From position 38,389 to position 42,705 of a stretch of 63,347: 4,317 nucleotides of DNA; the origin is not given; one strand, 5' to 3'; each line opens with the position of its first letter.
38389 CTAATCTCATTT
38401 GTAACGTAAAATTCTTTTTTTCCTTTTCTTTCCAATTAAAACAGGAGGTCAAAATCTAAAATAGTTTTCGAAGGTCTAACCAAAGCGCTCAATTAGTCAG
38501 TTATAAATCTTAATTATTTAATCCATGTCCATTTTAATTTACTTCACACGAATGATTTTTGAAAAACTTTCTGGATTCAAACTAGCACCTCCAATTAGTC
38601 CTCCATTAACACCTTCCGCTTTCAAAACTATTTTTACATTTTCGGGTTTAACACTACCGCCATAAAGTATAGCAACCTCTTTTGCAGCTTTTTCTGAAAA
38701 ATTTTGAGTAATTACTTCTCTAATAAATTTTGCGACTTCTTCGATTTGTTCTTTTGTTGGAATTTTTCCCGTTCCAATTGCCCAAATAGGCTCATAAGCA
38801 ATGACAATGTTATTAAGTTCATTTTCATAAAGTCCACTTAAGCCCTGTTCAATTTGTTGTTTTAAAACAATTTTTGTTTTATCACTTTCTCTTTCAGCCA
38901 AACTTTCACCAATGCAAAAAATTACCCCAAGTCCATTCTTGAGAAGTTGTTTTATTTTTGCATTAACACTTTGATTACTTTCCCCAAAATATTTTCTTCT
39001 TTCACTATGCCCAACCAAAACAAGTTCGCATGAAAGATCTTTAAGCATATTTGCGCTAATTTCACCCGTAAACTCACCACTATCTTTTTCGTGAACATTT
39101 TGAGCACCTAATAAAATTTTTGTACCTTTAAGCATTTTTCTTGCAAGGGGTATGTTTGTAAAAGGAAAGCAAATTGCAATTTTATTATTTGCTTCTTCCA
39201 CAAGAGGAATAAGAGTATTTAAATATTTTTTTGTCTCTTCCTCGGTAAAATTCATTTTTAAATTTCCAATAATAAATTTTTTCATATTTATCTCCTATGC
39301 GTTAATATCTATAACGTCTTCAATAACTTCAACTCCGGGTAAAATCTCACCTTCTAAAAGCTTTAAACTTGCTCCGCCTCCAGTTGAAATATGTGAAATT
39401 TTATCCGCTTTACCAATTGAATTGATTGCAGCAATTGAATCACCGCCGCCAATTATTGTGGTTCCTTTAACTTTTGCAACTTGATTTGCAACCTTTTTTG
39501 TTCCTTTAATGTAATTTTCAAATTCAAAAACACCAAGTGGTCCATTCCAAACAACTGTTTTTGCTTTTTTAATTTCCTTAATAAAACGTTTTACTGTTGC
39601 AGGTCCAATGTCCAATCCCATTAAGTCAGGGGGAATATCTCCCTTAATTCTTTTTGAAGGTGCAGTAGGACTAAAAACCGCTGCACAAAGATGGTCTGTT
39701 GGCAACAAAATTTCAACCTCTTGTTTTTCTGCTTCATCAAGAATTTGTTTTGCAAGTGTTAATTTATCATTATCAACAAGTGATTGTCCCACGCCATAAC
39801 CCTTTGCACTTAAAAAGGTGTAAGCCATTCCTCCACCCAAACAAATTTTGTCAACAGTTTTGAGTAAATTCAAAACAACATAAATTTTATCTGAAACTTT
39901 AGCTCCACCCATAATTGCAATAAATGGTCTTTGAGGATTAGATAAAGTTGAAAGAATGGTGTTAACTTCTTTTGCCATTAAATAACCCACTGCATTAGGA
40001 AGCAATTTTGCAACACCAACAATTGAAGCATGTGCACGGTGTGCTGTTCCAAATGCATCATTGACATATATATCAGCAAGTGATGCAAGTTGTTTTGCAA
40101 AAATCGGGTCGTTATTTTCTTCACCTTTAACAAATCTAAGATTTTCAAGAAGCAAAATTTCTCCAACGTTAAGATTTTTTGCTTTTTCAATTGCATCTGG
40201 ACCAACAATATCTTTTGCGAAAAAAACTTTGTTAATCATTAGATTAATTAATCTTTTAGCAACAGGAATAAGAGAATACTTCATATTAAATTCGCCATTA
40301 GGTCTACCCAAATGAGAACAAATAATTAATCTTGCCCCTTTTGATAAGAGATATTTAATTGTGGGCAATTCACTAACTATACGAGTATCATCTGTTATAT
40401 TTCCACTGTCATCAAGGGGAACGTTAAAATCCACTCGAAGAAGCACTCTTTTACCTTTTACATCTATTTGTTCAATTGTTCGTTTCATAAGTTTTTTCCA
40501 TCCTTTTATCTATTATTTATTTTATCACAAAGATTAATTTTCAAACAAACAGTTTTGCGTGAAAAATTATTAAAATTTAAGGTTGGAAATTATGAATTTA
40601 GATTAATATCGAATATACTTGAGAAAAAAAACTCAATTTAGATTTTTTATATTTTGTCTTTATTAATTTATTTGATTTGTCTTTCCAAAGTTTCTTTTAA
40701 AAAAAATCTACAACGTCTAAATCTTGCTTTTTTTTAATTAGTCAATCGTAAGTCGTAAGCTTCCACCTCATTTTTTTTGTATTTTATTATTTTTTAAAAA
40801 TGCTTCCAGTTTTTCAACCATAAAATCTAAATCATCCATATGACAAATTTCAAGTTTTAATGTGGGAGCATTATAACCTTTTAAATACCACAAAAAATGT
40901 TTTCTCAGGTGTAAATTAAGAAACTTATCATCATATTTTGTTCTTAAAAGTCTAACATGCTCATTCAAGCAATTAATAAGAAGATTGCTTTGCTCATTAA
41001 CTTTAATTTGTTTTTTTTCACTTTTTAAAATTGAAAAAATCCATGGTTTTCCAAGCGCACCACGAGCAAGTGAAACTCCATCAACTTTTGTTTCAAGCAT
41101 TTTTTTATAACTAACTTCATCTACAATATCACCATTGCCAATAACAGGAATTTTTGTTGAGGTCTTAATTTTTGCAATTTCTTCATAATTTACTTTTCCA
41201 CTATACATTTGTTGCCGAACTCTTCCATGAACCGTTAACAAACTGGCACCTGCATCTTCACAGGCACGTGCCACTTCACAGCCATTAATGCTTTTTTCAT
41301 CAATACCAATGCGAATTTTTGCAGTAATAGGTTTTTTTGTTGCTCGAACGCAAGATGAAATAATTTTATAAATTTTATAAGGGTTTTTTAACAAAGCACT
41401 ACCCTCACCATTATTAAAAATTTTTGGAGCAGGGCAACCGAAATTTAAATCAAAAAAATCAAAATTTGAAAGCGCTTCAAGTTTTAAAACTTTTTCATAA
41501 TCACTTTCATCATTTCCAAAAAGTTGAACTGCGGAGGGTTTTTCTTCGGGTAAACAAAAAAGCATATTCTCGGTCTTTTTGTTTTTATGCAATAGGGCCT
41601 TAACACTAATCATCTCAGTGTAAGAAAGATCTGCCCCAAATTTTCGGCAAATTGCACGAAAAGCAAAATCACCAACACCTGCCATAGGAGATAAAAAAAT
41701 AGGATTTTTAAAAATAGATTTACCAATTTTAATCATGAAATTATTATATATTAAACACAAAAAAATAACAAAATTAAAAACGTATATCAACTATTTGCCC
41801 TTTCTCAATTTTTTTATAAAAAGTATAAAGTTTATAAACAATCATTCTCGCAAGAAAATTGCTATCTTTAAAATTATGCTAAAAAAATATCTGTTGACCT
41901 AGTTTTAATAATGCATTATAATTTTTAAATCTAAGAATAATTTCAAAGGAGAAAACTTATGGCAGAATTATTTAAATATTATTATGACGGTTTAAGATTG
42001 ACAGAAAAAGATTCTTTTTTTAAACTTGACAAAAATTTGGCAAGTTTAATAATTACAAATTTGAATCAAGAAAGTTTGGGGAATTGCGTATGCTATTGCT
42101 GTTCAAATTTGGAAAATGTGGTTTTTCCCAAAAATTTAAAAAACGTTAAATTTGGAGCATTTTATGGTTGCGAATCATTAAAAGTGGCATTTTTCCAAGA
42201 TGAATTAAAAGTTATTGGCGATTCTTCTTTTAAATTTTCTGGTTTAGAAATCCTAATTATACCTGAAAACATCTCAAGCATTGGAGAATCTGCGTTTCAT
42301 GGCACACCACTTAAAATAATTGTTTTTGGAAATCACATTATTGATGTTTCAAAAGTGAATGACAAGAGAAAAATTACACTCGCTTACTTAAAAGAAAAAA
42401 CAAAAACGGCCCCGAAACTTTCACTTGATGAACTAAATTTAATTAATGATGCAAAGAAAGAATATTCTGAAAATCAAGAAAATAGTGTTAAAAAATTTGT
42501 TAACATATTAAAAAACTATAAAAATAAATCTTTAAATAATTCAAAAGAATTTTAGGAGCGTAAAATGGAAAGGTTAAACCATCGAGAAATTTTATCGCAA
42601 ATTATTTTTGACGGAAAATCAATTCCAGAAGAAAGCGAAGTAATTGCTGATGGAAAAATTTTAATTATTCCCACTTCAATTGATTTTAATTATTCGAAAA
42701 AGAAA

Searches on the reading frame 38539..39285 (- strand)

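Call 11: search_protein_families(library=pfam, proteins=[window:38539-39285:-])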
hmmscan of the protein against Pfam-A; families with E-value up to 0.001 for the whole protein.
window:38539-39285:- (248 aa): 1 family
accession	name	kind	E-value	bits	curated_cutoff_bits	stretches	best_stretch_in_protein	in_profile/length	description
PF00121.24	TIM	-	1.7e-90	303.3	20.1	1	3-246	1-243/245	Triosephosphate isomerase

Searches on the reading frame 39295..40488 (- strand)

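Call 11: search_protein_families(library=pfam, proteins=[window:39295-40488:-])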
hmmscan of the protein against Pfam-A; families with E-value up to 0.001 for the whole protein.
window:39295-40488:- (397 aa): 1 family
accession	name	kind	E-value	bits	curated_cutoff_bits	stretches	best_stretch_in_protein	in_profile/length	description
PF00162.24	PGK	-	1.3e-155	518.5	27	1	5-381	1-379/379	Phosphoglycerate kinase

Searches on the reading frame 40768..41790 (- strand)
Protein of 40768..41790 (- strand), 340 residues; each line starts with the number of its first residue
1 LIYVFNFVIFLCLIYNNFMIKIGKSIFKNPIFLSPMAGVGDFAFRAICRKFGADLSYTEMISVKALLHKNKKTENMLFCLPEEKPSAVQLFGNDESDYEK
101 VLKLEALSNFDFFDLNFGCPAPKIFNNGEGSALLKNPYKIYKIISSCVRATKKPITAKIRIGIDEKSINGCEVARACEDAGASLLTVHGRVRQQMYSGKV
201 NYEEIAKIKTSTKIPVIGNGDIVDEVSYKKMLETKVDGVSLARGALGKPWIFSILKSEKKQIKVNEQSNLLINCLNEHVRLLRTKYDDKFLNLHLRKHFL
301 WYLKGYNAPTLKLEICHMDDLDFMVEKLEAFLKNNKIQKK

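Call 11: search_protein_families(library=pfam, proteins=[window:40768-41790:-])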
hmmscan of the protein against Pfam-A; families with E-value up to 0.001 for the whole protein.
window:40768-41790:- (340 aa): 1 family
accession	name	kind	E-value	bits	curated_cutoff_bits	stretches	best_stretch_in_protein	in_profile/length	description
PF01207.24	Dus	-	1e-75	255.2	20.4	1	33-333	2-308/311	Dihydrouridine synthase (Dus)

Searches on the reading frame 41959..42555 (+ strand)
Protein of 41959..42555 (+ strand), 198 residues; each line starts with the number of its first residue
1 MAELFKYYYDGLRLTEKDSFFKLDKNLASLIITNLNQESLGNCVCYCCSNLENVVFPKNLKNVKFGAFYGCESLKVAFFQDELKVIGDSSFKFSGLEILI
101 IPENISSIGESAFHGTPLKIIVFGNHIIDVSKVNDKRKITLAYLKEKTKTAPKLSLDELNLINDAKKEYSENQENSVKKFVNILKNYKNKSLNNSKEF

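Call 11: search_protein_families(library=pfam, proteins=[window:41959-42555:+])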
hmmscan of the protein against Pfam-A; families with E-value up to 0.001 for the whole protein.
window:41959-42555:+ (198 aa): 1 family
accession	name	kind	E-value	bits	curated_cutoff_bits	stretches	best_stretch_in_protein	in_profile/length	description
PF13306.12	LRR_5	-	3.9e-18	66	27.7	1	18-130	5-115/127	BspA type Leucine rich repeat region (6 copies)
